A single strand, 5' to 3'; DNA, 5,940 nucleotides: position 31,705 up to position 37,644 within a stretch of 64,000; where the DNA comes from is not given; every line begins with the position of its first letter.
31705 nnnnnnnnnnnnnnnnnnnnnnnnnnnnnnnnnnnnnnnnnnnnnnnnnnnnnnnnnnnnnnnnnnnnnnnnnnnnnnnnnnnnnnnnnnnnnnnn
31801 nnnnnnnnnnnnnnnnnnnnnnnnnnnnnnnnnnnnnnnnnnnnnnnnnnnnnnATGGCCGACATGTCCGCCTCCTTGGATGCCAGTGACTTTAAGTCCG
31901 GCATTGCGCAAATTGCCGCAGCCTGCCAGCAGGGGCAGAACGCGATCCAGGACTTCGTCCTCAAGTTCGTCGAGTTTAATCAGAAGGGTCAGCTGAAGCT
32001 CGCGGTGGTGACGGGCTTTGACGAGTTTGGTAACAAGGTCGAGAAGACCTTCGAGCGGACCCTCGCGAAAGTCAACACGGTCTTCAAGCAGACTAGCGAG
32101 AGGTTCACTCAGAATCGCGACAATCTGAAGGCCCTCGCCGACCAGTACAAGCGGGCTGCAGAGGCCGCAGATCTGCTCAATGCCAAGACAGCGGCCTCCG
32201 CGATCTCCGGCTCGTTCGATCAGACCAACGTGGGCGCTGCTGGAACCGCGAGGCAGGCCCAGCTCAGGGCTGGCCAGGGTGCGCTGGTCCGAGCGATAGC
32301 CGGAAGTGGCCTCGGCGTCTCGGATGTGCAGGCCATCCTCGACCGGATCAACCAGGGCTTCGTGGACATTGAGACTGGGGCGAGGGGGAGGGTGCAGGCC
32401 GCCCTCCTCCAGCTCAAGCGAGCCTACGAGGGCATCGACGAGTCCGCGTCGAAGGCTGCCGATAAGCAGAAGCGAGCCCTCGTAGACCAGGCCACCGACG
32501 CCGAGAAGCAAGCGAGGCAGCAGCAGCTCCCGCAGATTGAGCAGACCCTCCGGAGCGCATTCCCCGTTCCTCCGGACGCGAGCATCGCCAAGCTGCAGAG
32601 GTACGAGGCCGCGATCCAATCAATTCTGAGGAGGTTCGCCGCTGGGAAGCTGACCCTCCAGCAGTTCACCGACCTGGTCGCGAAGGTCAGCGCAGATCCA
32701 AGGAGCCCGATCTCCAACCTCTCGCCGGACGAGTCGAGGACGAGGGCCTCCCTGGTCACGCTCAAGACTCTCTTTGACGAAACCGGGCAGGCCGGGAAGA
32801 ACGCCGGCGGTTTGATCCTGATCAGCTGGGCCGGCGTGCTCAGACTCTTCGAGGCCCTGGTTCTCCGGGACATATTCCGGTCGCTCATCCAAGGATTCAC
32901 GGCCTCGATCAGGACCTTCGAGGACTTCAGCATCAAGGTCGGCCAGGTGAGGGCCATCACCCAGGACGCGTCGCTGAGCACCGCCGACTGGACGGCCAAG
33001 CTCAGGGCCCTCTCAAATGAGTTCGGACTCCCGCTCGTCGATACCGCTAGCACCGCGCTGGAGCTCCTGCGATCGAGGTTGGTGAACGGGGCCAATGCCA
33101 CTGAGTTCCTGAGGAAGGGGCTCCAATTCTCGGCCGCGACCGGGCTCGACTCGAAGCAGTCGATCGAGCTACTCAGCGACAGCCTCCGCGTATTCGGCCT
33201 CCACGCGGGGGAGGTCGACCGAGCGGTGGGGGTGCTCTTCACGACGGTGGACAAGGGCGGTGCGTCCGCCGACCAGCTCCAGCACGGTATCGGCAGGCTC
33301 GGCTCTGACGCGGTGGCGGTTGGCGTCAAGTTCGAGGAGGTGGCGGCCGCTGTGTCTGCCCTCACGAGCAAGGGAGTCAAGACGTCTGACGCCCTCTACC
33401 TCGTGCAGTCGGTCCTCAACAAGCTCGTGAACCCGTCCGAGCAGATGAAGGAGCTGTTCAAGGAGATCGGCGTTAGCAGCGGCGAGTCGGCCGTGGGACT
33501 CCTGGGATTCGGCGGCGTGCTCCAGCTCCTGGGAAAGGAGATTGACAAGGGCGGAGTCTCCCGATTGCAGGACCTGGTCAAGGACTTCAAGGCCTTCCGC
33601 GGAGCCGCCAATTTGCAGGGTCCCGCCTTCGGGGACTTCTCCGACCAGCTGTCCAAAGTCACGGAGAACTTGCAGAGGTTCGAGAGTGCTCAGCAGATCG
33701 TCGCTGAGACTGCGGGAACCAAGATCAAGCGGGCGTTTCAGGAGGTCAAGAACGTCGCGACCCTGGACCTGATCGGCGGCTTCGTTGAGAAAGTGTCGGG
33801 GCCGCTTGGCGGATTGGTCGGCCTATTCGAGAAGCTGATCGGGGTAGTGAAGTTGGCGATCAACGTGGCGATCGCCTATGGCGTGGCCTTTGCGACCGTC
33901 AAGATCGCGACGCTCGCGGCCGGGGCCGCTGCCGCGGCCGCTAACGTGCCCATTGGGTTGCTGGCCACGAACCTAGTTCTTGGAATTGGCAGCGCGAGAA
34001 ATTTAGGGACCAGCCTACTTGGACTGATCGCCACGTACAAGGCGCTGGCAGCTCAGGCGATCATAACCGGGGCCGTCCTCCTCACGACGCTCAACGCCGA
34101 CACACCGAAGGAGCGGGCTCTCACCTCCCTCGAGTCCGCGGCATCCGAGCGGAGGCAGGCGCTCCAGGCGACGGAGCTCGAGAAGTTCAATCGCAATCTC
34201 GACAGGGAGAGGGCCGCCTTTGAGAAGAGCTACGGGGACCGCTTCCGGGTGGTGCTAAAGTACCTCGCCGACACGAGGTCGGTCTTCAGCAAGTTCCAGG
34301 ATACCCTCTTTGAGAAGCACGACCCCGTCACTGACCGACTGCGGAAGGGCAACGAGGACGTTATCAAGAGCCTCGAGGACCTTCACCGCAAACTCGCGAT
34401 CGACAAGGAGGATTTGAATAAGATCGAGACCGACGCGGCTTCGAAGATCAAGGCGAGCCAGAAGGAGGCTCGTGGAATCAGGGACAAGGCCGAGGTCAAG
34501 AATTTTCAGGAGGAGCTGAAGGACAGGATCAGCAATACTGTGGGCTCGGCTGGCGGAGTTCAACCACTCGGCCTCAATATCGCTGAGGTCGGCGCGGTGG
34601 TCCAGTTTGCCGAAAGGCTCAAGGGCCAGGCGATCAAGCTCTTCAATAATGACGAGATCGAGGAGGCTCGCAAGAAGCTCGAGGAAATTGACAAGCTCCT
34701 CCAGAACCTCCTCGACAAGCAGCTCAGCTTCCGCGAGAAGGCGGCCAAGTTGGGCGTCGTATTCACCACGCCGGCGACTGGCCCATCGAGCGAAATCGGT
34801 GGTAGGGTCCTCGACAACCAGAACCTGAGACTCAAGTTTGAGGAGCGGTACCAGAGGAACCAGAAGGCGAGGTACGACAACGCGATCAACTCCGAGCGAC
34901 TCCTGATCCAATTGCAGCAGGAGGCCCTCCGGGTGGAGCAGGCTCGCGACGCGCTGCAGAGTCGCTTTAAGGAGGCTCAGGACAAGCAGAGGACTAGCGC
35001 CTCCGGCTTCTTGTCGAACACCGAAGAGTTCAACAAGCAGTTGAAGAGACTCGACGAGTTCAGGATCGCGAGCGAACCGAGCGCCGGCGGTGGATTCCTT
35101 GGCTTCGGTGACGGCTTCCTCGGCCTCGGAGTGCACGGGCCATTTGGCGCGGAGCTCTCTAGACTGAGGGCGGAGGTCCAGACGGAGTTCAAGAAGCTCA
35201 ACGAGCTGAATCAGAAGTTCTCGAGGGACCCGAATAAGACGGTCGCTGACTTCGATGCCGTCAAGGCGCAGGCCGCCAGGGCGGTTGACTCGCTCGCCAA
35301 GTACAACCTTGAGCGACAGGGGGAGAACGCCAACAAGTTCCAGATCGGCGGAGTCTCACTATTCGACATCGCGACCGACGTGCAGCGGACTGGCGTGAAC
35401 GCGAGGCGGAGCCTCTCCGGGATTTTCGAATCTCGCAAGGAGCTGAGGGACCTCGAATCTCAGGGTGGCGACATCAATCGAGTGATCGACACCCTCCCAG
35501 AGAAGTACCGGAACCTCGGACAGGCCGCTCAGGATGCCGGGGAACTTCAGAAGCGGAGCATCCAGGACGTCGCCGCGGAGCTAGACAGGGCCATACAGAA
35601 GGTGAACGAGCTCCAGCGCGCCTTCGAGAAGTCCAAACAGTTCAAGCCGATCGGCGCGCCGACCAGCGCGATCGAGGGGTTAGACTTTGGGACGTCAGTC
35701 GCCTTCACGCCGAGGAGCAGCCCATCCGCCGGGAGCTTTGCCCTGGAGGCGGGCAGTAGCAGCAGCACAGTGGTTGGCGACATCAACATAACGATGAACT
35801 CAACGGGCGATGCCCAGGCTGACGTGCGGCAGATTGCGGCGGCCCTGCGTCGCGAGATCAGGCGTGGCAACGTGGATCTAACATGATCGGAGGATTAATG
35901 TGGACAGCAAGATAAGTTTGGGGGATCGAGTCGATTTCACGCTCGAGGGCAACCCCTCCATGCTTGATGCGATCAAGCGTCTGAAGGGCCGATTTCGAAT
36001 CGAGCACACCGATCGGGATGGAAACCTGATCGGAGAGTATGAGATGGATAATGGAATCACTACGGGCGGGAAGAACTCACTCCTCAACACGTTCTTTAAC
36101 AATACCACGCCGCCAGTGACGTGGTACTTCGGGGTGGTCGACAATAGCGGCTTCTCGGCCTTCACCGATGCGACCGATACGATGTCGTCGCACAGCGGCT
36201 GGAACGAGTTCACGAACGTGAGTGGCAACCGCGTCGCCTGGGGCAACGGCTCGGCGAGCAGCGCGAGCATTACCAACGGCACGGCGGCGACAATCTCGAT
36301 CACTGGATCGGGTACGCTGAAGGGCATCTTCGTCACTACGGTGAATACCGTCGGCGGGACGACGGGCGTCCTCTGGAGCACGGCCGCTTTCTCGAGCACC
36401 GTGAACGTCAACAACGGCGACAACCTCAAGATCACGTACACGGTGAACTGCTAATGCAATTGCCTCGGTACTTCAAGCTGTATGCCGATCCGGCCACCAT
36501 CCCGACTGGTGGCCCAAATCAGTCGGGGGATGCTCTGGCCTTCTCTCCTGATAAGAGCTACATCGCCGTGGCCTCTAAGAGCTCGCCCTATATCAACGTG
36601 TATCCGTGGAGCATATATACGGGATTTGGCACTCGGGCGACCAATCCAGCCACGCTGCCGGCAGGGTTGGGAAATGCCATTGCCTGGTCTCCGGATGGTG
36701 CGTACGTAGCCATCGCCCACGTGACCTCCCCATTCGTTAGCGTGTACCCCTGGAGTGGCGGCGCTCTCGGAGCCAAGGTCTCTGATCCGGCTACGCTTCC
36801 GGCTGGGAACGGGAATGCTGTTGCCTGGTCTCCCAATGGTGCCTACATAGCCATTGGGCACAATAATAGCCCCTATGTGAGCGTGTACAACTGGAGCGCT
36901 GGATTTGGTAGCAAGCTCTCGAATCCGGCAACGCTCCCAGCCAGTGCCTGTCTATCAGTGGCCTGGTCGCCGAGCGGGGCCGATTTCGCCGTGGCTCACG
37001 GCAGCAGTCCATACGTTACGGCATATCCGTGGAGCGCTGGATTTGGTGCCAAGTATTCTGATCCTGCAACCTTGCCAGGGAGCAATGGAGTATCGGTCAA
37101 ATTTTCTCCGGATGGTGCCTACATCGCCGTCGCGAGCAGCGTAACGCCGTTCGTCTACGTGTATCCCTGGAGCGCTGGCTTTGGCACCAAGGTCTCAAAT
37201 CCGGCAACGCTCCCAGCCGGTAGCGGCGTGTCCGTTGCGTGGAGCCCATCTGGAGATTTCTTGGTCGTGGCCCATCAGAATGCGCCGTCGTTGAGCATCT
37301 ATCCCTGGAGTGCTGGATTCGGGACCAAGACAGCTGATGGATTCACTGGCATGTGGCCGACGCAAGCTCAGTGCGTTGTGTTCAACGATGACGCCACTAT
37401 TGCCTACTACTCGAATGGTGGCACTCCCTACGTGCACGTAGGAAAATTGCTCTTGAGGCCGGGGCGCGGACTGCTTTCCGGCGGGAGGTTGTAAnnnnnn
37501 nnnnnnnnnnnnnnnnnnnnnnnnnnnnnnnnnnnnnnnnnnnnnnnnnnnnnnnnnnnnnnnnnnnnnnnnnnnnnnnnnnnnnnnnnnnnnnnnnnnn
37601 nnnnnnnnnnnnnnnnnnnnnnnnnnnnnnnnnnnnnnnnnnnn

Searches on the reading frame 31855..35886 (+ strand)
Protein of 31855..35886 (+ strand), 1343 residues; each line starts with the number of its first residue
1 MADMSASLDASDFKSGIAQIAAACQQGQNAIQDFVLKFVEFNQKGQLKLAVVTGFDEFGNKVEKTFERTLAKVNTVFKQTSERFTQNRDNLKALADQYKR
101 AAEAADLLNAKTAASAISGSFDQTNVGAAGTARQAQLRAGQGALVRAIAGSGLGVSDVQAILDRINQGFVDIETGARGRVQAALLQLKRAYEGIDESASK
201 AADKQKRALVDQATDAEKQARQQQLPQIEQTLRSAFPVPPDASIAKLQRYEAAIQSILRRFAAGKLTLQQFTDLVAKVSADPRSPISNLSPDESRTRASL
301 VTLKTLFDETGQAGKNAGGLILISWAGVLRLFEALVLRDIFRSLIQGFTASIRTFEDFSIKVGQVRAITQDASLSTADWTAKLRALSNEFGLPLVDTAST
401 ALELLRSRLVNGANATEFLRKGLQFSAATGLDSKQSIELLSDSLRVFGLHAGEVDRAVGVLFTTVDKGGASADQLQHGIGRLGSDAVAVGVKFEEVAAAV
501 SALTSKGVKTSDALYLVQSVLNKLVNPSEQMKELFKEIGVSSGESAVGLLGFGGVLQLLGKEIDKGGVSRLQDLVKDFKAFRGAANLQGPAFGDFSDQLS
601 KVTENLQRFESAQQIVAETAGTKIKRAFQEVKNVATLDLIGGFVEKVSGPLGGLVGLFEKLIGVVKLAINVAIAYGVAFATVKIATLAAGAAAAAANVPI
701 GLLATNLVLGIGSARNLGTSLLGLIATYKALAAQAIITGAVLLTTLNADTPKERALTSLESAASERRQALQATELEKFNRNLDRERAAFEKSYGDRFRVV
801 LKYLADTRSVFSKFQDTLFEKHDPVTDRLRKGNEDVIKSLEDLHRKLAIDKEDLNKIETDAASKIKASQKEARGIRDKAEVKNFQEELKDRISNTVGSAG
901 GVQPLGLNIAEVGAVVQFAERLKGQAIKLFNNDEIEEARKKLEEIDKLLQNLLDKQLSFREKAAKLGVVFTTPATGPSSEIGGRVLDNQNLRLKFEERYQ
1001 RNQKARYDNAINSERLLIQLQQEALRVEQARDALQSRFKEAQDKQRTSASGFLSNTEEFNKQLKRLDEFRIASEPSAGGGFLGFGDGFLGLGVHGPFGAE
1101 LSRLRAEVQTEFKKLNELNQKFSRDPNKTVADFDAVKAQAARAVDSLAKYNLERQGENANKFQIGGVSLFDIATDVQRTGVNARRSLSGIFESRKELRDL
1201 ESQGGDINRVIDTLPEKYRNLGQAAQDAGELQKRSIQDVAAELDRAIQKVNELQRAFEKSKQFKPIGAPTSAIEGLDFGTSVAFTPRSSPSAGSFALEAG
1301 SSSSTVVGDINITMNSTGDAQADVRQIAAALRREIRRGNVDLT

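Call 18: search_protein_families(library=phrogs, proteins=[window:31855-35886:+], max_evalue=0.001)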
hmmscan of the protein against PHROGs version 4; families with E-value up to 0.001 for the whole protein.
window:31855-35886:+ (1343 aa): 15 families
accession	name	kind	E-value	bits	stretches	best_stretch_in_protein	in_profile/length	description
phrog_991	-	tail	1.7e-25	89.9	1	348-712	291-657/1966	tail length tape measure protein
phrog_9696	-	tail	2.5e-23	82.9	1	334-628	65-344/1415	tail length tape measure protein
phrog_1272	-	tail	3.6e-20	72.4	1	317-744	223-666/1606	tail length tape measure protein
phrog_1533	-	tail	3.3e-19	69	1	52-735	43-629/1688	tail length tape measure protein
phrog_4704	-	tail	4.2e-19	69.6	1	344-703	208-569/625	tail length tape measure protein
phrog_167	-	tail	1.2e-17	64.1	1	75-940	67-833/1555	tail length tape measure protein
phrog_5493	-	tail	1.5e-13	51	1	424-546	138-260/1102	tail length tape measure protein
phrog_28775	-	tail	5.8e-11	42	1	349-626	52-328/1303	tail length tape measure protein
phrog_28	-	tail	1.7e-10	41.2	1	71-737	127-674/1228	tail length tape measure protein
phrog_23013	-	tail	4.4e-10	38.9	1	349-737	129-518/1379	tail length tape measure protein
phrog_38390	-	tail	9.3e-09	34.9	1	341-761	46-464/1029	tail length tape measure protein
phrog_14441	-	tail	1.3e-08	35.9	1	414-515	136-237/241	tail length tape measure protein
phrog_36688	-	tail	6.3e-08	31.5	1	348-566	67-282/1600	tail length tape measure protein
phrog_19074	-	unknown function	1.4e-06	27.6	1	346-561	146-360/1384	-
phrog_5218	-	unknown function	5.4e-06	25.8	1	54-772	16-697/1599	-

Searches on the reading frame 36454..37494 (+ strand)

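Call 92: search_protein_families(library=pfam, proteins=[window:36454-37494:+], max_evalue=0.01)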
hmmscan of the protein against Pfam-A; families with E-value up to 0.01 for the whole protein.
window:36454-37494:+ (346 aa): 16 families
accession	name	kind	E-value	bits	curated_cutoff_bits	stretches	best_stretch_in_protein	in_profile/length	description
PF25174.1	Beta-prop_THOC3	-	6.6e-14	52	305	0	27-87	218-271/272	THOC3 beta-propeller domain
PF00400.38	WD40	-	7.7e-12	45.6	27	0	205-228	5-30/39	WD domain, G-beta repeat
PF23414.1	Beta-prop_EML_2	-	8.7e-11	42.1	90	1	74-172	43-133/266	Echinoderm microtubule-associated protein second beta-propeller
PF24817.1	WD40_WDHD1_1st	-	3.5e-09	36.7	109.9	0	121-180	226-282/291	WDHD1 first WD40 domain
PF08662.17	eIF2A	-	8.2e-08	32.8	20.5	1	167-274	63-162/194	Eukaryotic translation initiation factor eIF2A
PF12894.13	ANAPC4_WD40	-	8.6e-08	32.8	22.9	0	260-277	43-60/91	Anaphase-promoting complex subunit 4 WD40 domain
PF23389.1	Beta-prop_WDR19_1st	-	1.4e-05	24.8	27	0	76-181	3-99/325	WDR19 first beta-propeller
PF24814.1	WD40_Prp19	-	9.5e-05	22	320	0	74-228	139-279/281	Prp19 WD40 domain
PF00930.27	DPPIV_N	-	0.00012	21.4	22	0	120-146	103-129/354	Dipeptidyl peptidase IV (DPP IV) N-terminal region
PF25168.1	Beta-prop_WDR36-Utp21_2nd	-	0.00014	21.8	84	0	257-286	283-310/335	WDR36/Utp21 second beta-propeller domain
PF10282.15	Lactonase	-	0.00014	21.6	21.7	0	215-285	249-320/344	Lactonase, 7-bladed beta-propeller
PF25460.1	Beta-prop_Aladin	-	0.0003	20.4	171.1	0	166-279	113-218/340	Aladin seven-bladed propeller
PF04762.18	Beta-prop_ELP1_1st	-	0.00043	19.7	26.8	1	75-139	214-278/359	ELP1 first N-terminal beta-propeller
PF04053.20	B-prop_COPA_B_2nd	-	0.0005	20.1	57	0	260-321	35-94/248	COPA/B second beta-propeller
PF24807.1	WD40_CDC20-Fz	-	0.0007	19.4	200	0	74-146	13-79/292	CDC20/Fizzy WD40 domain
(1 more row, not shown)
